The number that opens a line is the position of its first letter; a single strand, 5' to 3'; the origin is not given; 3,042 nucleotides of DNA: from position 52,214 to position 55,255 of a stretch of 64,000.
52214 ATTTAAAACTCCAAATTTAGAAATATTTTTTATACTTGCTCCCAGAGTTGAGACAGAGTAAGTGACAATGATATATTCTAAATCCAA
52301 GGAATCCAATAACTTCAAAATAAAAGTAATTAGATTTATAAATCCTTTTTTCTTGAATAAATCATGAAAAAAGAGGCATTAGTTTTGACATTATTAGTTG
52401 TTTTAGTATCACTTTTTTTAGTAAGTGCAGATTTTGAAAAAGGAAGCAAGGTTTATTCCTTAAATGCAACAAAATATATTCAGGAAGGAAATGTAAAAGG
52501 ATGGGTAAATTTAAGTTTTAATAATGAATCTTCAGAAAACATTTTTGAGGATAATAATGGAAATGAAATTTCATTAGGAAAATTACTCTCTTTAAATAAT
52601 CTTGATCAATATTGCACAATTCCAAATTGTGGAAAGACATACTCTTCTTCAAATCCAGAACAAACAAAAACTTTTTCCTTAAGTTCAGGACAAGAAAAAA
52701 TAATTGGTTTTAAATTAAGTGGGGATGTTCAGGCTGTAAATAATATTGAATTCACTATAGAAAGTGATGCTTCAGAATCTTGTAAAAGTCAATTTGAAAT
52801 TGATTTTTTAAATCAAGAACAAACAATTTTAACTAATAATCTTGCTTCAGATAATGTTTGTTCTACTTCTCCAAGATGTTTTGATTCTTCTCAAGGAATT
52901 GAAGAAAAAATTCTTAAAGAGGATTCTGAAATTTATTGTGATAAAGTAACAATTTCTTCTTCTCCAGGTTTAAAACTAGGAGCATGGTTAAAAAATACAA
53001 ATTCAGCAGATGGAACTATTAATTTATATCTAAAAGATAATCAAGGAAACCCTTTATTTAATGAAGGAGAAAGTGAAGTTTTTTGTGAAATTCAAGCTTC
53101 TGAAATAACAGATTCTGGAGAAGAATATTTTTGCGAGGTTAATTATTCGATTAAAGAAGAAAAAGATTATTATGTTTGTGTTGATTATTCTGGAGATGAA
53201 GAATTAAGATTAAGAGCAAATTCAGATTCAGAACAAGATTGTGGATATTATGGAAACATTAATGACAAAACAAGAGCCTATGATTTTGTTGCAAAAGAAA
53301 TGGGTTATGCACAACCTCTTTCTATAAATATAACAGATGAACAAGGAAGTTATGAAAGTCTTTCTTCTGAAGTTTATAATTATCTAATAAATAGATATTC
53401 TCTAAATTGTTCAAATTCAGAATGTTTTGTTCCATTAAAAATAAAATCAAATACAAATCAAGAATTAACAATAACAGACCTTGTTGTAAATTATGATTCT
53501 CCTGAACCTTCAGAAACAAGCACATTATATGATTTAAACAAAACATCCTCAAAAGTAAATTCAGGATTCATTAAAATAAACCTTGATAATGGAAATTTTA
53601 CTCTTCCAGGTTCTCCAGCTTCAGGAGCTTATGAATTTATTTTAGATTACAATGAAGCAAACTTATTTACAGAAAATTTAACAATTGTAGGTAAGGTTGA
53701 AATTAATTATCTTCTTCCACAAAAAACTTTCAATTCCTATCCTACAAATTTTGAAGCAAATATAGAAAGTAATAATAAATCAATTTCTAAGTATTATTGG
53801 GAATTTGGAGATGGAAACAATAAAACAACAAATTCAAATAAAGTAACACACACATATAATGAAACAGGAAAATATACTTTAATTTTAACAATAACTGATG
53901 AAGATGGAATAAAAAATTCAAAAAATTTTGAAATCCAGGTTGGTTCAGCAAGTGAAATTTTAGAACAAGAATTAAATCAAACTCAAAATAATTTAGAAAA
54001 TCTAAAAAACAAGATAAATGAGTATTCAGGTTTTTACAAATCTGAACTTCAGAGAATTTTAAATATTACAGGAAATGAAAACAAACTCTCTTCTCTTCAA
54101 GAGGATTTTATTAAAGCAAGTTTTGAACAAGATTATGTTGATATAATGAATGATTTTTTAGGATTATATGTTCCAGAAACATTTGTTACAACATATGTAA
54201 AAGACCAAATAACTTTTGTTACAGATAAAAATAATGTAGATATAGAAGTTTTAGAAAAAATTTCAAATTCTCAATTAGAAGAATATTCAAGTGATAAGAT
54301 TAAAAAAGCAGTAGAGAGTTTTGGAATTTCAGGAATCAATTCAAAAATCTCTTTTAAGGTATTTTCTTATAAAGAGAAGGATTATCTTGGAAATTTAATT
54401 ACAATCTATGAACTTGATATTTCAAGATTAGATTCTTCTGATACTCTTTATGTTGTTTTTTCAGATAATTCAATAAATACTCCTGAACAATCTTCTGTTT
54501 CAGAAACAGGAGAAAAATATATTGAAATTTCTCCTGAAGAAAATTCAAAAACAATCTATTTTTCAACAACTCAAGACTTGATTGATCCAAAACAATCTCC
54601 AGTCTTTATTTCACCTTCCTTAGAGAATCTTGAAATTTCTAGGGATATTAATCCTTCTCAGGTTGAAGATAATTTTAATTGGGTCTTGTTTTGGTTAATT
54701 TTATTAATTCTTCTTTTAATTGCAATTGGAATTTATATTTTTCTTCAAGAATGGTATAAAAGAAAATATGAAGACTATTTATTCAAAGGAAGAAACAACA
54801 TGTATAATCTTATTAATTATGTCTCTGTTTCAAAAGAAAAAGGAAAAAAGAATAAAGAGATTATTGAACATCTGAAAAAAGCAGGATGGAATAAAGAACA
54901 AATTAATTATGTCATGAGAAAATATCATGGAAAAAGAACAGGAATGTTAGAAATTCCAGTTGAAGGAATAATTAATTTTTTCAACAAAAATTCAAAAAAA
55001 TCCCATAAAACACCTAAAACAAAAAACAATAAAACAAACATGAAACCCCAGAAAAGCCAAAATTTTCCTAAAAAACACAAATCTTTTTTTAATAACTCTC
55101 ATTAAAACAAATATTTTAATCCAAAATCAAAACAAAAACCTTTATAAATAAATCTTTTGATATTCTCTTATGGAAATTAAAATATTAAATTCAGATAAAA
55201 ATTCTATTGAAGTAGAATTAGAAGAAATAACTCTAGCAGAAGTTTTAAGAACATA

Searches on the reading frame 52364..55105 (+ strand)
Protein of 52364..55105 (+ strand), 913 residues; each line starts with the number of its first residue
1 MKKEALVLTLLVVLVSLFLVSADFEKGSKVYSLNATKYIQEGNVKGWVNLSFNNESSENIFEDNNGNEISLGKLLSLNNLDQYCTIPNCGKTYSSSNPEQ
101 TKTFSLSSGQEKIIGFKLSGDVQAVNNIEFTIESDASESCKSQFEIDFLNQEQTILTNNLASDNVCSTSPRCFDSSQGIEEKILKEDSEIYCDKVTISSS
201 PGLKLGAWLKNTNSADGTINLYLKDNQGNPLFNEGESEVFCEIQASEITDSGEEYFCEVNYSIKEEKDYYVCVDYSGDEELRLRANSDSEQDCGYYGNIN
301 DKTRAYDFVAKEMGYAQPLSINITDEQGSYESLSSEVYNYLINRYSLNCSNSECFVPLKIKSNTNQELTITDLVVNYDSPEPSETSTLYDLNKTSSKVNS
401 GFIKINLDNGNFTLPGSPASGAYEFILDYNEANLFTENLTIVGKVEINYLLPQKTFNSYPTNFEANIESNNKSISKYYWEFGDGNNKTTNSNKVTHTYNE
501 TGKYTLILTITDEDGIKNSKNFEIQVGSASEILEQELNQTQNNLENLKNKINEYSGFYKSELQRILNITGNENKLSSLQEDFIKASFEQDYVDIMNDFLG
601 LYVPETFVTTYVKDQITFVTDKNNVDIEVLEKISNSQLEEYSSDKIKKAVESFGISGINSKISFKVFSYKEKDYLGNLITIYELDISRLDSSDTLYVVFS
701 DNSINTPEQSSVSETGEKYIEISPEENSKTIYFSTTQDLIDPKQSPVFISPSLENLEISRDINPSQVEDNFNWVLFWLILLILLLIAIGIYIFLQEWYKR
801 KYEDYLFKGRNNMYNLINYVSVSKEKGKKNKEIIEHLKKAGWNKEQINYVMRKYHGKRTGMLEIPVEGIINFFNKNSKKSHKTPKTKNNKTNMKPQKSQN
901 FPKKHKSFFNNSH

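Call 43: search_protein_families(library=pfam, proteins=[window:52364-55105:+], max_evalue=0.00001)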
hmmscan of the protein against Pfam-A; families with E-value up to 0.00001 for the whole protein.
window:52364-55105:+ (913 aa): 2 families
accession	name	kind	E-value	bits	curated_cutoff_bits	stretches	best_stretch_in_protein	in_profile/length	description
PF18911.6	PKD_4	-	6.7e-15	55.4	27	1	458-526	17-85/85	PKD domain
PF00801.26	PKD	-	1.4e-09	38.2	23.5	1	461-519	17-74/80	PKD domain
